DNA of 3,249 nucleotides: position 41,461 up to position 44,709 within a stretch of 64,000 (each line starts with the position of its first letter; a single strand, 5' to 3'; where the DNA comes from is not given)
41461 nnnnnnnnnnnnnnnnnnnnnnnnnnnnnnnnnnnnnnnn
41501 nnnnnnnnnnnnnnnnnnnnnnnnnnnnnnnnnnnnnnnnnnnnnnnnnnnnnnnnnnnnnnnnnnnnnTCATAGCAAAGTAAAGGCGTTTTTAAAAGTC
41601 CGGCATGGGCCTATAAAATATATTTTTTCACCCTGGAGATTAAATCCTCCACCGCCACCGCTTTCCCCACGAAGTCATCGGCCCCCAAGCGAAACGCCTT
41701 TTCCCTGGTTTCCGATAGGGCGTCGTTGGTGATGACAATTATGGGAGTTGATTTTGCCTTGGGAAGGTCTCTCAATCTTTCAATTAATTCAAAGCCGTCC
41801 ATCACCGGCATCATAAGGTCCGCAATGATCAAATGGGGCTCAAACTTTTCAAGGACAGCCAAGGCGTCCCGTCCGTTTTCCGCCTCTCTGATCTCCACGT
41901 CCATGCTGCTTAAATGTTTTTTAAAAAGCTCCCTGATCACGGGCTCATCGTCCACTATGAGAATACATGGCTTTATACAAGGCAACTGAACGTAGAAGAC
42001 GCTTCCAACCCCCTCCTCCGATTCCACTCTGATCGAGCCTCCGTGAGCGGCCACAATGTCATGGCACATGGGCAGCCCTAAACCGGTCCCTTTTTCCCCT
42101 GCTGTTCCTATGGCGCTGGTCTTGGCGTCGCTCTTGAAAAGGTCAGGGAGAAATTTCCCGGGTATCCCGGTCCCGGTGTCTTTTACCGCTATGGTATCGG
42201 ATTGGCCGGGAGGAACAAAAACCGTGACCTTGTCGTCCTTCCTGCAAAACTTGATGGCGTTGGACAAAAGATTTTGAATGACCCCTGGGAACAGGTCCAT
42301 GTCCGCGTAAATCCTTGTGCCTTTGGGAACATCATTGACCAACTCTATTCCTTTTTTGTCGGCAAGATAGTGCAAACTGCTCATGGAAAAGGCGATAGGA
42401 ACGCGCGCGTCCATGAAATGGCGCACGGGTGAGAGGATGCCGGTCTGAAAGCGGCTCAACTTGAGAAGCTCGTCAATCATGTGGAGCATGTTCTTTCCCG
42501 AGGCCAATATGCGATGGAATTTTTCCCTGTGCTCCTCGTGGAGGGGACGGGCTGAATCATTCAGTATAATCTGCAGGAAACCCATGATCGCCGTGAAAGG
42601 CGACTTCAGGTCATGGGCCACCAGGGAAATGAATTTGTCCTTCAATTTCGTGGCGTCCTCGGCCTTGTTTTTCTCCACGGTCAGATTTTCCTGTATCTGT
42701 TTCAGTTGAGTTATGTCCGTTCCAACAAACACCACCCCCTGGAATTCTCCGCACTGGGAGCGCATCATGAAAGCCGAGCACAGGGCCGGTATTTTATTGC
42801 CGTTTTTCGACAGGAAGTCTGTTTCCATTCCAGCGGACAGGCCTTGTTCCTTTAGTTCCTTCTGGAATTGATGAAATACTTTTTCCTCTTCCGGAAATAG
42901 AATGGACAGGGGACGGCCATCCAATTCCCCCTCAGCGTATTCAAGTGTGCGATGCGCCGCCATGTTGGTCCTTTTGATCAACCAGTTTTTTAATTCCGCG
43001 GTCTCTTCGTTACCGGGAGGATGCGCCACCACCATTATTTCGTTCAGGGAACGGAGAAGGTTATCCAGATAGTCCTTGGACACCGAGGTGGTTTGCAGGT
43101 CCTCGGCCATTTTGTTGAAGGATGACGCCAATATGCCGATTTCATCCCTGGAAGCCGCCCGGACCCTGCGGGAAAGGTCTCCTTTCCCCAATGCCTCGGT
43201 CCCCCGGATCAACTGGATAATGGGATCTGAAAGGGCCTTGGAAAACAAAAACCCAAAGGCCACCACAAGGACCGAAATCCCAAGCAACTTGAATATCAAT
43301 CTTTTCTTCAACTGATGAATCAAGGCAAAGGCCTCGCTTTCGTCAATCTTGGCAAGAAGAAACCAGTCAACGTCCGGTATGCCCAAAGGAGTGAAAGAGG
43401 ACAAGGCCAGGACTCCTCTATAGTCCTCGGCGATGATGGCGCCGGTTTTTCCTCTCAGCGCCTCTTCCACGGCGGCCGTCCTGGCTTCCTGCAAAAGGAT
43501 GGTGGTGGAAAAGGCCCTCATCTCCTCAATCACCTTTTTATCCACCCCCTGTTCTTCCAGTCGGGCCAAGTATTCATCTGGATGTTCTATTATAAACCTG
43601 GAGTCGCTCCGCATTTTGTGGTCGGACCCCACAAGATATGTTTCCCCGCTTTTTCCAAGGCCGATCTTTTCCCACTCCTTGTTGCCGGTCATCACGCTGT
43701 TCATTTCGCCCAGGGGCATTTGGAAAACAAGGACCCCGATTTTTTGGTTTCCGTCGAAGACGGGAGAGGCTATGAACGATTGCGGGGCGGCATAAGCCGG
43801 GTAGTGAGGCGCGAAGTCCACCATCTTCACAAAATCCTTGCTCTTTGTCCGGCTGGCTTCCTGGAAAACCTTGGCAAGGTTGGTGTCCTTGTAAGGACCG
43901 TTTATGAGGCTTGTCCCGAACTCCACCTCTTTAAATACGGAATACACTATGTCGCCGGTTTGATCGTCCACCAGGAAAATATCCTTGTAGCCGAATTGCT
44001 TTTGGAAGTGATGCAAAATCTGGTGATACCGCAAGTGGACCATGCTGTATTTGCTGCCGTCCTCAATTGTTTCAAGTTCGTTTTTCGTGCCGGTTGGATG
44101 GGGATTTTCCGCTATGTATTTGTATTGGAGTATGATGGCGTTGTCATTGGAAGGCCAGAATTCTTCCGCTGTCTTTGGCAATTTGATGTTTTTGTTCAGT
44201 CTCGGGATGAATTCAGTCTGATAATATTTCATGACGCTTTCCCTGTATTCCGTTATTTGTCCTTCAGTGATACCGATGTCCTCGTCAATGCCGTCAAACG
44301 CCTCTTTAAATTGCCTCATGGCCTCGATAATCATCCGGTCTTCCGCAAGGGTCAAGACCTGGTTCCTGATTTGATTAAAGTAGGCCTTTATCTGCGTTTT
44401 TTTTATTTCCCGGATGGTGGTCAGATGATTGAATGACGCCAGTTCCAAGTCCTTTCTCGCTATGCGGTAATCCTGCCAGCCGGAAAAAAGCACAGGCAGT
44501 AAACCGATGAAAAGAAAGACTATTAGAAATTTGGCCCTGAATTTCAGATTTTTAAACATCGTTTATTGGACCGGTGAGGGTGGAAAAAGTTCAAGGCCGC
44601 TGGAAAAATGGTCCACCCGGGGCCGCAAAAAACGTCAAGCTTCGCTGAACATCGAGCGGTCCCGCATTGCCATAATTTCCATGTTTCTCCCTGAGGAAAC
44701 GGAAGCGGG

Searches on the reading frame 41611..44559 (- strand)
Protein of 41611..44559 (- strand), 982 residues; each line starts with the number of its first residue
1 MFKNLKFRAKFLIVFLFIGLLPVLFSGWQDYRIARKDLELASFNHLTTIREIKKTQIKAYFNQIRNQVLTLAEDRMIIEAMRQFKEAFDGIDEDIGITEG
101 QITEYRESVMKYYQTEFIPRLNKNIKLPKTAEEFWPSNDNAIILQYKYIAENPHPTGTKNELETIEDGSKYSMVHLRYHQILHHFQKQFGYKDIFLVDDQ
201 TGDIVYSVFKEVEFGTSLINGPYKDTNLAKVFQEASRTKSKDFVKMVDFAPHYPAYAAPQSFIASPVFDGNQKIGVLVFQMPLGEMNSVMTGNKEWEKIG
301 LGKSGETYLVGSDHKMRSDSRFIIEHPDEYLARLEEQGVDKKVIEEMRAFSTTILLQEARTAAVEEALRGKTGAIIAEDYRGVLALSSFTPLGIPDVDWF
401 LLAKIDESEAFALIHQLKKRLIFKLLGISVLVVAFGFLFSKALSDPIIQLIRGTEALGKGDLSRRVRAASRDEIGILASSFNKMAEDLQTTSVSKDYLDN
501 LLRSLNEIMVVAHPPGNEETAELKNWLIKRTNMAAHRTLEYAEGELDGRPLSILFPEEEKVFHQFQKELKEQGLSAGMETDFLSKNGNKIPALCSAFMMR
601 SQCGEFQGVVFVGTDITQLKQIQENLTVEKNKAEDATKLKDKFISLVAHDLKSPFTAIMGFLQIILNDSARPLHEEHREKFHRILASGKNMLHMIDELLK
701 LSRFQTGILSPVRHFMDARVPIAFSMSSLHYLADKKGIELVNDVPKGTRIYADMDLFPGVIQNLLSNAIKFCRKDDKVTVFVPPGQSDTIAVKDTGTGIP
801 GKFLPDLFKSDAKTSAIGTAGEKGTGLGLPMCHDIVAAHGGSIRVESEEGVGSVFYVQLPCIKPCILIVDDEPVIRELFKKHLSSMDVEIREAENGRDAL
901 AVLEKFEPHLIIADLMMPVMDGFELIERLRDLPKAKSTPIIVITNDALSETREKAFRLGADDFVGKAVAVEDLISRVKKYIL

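Call 55: search_protein_families(library=pfam, proteins=[window:41611-44559:-], max_evalue=0.00001)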
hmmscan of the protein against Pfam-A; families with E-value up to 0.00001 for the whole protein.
window:41611-44559:- (982 aa): 6 families
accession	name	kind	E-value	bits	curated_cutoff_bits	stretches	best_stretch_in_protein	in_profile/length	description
PF00072.30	Response_reg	-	3.6e-28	98.4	30.2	1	866-978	1-111/111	Response regulator receiver domain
PF02518.31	HATPase_c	-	5.9e-20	72.2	26.4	1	760-860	9-108/111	Histidine kinase-, DNA gyrase B-, and HSP90-like ATPase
PF00512.31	HisKA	-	1e-14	54.8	26.9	1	640-707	2-66/66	His Kinase A (phospho-acceptor) domain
PF00672.30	HAMP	-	9e-13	48.8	25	1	439-489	2-52/53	HAMP domain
PF02743.24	dCache_1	-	6.3e-10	39.4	45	1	185-401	62-237/240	Cache domain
PF13426.13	PAS_9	-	3.7e-09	37.2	27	1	527-618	13-103/103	PAS domain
